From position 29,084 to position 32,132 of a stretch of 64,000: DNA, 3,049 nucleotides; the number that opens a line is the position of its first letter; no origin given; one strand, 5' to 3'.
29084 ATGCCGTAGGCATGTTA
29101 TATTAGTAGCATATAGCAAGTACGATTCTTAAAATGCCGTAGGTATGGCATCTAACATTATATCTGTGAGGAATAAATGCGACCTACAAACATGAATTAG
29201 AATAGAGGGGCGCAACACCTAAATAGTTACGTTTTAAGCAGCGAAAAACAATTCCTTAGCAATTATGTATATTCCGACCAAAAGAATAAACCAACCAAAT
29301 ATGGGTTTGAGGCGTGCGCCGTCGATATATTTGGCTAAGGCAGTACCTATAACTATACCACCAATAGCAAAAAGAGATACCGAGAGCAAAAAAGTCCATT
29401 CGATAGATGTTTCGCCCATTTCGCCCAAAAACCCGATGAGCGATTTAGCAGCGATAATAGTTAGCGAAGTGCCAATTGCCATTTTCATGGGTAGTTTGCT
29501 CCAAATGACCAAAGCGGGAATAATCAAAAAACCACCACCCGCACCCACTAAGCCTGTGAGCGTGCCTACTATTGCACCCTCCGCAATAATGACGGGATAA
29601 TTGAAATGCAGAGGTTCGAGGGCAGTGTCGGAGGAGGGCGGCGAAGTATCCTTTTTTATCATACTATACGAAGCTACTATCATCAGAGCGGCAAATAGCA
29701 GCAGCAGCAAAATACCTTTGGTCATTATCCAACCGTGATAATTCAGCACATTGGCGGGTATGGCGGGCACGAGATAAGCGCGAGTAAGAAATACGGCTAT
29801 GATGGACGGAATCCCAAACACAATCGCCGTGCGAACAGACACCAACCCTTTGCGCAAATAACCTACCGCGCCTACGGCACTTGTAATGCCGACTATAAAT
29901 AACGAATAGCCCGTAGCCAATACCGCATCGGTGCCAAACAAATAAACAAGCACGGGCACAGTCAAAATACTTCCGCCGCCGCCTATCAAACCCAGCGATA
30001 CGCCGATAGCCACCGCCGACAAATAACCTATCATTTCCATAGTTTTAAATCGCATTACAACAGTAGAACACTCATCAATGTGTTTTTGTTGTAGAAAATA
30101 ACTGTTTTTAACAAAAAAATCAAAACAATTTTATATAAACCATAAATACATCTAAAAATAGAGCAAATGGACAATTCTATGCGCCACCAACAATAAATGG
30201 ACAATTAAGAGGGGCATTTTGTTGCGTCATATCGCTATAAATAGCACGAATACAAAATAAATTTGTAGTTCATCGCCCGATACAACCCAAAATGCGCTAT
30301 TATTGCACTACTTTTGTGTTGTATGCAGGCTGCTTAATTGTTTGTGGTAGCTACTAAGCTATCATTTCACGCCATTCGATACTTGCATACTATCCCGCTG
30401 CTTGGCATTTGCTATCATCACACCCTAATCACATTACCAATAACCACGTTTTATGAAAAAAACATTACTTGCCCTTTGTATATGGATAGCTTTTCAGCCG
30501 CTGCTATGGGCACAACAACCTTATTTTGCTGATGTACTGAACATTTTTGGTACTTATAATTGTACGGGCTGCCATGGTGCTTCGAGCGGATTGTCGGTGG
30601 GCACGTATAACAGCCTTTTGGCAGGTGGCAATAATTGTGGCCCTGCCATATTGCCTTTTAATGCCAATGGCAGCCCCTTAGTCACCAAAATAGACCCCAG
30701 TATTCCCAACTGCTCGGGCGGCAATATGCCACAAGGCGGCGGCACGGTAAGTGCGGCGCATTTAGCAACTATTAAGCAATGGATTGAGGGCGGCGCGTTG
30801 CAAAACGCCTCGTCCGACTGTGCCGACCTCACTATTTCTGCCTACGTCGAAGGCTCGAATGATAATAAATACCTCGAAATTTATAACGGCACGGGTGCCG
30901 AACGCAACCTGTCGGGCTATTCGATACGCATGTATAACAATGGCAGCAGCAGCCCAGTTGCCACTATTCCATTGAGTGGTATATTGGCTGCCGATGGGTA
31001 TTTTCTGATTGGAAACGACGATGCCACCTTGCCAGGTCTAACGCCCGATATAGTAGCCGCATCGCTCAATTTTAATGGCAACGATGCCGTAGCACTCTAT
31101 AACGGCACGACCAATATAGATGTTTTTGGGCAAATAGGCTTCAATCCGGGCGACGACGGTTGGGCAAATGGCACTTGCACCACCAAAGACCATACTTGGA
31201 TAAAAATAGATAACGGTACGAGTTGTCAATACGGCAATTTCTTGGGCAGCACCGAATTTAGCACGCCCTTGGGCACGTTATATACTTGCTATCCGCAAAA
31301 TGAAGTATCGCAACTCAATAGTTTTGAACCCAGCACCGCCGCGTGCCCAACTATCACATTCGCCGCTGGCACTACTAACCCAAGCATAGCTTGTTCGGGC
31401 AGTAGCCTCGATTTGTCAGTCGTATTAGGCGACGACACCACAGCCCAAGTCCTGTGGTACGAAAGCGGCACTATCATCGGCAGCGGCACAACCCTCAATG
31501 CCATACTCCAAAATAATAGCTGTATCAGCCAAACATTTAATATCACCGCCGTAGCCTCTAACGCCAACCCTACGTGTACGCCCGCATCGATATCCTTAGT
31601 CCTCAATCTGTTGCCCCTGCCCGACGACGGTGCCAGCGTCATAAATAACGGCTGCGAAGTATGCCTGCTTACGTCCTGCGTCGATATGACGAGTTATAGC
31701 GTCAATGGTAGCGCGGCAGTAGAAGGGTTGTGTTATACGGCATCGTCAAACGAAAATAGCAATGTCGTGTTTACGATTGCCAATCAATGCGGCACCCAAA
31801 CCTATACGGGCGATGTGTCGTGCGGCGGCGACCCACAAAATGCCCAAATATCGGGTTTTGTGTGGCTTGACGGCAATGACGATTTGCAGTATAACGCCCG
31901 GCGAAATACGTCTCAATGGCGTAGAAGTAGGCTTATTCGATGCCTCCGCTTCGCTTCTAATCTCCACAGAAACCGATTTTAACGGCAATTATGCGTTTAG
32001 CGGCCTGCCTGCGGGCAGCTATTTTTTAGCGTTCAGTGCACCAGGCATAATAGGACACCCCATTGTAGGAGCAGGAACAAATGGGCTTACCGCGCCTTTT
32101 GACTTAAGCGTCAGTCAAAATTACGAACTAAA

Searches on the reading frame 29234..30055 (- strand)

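Call 65: search_protein_families(library=pfam, proteins=[window:29234-30055:-], max_evalue=0.001)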
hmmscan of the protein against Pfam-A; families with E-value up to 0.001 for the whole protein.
window:29234-30055:- (273 aa): 1 family
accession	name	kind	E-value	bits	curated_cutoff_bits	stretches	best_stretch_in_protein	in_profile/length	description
PF01925.25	TauE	-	1e-40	140.3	32.6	1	12-263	3-236/237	Sulfite exporter TauE/SafE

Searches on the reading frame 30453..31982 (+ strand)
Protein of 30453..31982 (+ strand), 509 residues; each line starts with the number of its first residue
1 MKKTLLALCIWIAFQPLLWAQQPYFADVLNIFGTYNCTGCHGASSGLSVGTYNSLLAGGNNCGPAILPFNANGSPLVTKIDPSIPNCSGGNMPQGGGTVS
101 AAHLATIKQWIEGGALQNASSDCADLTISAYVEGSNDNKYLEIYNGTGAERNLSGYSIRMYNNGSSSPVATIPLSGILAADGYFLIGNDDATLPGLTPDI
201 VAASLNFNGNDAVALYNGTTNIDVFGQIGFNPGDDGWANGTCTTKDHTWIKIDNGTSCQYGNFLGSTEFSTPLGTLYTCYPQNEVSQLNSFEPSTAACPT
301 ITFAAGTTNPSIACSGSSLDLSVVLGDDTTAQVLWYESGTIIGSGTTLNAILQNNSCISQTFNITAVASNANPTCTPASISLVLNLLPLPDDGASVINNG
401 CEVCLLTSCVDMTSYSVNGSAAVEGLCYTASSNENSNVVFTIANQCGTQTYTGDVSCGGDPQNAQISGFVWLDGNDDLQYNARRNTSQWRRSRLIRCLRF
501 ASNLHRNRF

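Call 65: search_protein_families(library=pfam, proteins=[window:30453-31982:+], max_evalue=0.001)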
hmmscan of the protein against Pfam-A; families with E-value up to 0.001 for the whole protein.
window:30453-31982:+ (509 aa): 1 family
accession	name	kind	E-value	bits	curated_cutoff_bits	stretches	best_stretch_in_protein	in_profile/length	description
PF00932.25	LTD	-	9.4e-15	55.4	34.3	1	120-227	2-107/109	Lamin Tail Domain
